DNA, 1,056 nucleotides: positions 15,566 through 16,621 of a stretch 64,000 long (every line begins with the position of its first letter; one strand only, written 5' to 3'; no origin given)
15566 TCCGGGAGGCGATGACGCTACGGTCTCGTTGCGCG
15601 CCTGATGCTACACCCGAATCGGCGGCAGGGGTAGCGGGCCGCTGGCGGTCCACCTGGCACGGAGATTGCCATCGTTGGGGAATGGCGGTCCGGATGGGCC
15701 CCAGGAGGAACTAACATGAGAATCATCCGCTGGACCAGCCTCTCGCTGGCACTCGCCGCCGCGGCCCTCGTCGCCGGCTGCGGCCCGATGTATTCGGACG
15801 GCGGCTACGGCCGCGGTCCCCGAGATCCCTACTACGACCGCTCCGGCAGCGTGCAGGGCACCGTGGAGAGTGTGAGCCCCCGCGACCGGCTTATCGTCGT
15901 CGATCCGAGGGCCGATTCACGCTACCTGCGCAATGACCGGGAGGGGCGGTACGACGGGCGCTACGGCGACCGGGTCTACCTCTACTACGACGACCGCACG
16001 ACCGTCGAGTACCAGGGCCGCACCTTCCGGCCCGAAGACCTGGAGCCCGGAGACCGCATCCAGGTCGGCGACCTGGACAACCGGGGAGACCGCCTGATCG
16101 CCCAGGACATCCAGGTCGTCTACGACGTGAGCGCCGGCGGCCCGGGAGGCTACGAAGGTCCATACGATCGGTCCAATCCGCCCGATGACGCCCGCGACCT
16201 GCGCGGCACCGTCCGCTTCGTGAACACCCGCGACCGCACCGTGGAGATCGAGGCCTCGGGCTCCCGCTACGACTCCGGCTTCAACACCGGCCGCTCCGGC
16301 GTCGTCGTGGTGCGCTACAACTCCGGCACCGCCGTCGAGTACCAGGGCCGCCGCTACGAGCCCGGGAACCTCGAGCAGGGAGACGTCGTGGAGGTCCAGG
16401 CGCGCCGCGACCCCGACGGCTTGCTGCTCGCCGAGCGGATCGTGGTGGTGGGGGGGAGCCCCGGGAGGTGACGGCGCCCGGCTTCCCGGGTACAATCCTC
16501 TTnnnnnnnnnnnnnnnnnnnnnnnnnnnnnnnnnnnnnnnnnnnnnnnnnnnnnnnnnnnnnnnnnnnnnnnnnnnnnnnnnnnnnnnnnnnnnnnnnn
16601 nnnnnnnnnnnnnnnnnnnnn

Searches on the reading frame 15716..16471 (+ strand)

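Call 47: search_protein_families(library=pfam, proteins=[window:15716-16471:+], max_evalue=0.001)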
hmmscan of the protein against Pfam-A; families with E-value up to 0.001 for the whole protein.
window:15716-16471:+ (251 aa): 1 family
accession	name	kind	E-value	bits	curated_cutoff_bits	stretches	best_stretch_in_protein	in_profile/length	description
PF18914.6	DUF5666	-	1.3e-09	38.6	27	1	197-242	17-59/60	Domain of unknown function (DUF5666)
